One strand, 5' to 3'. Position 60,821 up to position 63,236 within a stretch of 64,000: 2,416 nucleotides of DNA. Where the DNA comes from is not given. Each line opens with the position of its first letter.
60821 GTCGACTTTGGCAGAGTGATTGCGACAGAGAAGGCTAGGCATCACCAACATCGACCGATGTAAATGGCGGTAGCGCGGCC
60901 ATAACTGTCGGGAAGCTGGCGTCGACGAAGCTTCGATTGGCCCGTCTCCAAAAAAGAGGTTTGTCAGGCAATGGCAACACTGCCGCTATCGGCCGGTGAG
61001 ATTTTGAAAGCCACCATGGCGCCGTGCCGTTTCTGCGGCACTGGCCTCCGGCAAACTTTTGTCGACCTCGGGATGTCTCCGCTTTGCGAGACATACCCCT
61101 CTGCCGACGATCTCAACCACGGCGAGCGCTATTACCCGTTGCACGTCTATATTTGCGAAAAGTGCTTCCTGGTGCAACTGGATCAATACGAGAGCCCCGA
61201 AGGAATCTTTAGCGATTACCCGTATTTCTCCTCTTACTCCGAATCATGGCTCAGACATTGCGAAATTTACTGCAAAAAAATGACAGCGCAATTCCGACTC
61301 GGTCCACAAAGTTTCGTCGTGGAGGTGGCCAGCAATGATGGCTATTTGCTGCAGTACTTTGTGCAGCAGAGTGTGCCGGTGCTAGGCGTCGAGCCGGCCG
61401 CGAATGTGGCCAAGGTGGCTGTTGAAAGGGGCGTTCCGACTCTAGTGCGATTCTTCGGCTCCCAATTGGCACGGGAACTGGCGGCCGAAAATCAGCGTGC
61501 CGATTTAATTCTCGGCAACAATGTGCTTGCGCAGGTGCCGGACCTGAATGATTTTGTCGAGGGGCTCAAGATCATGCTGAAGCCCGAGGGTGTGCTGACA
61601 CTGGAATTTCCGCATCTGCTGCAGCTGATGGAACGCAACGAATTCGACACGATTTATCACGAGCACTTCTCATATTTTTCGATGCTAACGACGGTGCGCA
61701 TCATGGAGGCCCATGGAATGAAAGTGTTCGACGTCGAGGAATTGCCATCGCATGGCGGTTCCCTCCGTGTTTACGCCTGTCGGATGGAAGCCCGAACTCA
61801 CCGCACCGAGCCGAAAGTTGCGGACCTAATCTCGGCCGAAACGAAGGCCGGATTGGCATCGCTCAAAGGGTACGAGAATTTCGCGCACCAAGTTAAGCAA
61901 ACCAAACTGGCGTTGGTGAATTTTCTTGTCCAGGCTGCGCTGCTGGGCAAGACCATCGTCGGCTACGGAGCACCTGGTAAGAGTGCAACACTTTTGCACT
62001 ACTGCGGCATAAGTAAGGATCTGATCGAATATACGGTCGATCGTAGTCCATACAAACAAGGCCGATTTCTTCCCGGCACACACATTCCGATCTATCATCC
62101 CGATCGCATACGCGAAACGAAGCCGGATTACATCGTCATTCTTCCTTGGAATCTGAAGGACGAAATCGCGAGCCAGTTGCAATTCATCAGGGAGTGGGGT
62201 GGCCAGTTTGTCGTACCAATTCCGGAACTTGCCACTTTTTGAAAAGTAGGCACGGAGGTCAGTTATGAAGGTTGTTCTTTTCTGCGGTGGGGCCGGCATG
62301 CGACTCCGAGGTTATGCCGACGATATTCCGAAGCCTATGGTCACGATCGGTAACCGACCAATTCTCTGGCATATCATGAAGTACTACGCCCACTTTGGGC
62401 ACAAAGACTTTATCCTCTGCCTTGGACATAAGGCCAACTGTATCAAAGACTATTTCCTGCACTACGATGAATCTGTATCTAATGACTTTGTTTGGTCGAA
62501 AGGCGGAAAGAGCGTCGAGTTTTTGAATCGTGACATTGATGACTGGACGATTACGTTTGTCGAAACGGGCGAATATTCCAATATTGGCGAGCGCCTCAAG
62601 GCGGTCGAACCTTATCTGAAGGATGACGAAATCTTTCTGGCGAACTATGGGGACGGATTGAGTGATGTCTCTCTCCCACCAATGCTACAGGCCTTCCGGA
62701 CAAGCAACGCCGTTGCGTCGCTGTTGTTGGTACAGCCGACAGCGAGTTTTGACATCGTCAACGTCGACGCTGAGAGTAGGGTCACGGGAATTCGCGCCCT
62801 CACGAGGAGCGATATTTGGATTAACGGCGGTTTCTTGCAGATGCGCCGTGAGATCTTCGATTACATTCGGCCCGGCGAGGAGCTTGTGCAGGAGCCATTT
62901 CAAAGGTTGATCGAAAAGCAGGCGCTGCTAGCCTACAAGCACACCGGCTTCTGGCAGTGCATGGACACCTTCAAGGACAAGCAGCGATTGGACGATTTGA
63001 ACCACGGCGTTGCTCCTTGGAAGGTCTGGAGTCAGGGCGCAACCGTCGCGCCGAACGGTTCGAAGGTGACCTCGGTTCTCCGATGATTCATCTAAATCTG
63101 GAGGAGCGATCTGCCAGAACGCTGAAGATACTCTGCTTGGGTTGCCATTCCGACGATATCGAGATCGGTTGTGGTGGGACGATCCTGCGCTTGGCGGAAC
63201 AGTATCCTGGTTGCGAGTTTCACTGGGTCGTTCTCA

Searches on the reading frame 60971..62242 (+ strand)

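Call 32: search_protein_families(library=ncbifam, proteins=[window:60971-62242:+], max_evalue=0.00001)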
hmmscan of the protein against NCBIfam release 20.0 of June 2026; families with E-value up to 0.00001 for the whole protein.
window:60971-62242:+ (423 aa): 0 families

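Call 73: search_protein_families(library=pfam, proteins=[window:60971-62242:+], max_evalue=0.000001)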
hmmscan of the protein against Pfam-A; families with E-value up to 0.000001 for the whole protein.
window:60971-62242:+ (423 aa): 3 families
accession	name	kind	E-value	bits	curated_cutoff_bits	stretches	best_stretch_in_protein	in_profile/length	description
PF08484.17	Methyltransf_14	-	3.5e-64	215.9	23.5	1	259-418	1-160/160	C-methyltransferase C-terminal domain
PF08421.16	Methyltransf_13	-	2.3e-22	79.4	31.3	1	19-80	1-62/62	Putative zinc binding domain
PF13489.12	Methyltransf_23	-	7.8e-13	48.9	27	1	112-252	22-161/164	Methyltransferase domain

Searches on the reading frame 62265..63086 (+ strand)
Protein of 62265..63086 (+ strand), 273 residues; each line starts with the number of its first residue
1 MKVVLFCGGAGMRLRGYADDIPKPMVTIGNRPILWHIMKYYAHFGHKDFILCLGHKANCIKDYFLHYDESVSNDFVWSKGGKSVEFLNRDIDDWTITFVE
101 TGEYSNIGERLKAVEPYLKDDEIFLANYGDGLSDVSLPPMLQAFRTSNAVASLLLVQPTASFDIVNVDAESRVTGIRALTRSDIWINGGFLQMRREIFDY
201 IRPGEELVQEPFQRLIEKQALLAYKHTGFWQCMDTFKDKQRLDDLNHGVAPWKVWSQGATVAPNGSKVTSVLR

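Call 32: search_protein_families(library=ncbifam, proteins=[window:62265-63086:+], max_evalue=0.00001)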
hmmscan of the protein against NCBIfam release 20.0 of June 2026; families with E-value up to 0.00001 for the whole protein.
window:62265-63086:+ (273 aa): 9 families
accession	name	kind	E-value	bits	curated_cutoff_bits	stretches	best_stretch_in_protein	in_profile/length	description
TIGR02623.1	G1P_cyt_trans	equivalog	7.2e-65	219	300.25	1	1-255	1-255/255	glucose-1-phosphate cytidylyltransferase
NF052502.1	man1P_GTase_Rv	exception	5.2e-17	61.7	440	2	96-253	74-238/352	mannose-1-phosphate guanylyltransferase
NF049965.1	GlMnHpPGnyltfHddC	equivalog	1.1e-16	61.1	300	1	1-212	1-191/221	D-glycero-D-manno-heptose 1-phosphate guanosyltransferase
TIGR03992.1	Arch_glmU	subfamily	1.2e-15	57.3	292.1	1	1-68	1-68/393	bifunctional sugar-1-phosphate nucleotidylyltransferase/acetyltransferase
NF041313.1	UDPGP_AglF_Halo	equivalog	6.2e-14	52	400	1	1-64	1-64/234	UTP--glucose-1-phosphate uridylyltransferase AglF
NF045761.1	NAMPUrTaseMurU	equivalog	5.4e-10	39.5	250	1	1-64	1-64/226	N-acetylmuramate alpha-1-phosphate uridylyltransferase MurU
TIGR01208.1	rmlA_long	equivalog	4.5e-08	32.4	320.25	1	2-231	1-219/353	glucose-1-phosphate thymidylyltransferase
TIGR01099.1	galU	equivalog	1.4e-07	31.3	326.8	1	1-145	2-147/261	UTP--glucose-1-phosphate uridylyltransferase GalU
NF041173.1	Sug_nt_acttase_Thmprot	equivalog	2.2e-07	30.1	600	0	1-202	1-177/405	bifunctional sugar-1-phosphate nucleotidylyltransferase/acetyltransferase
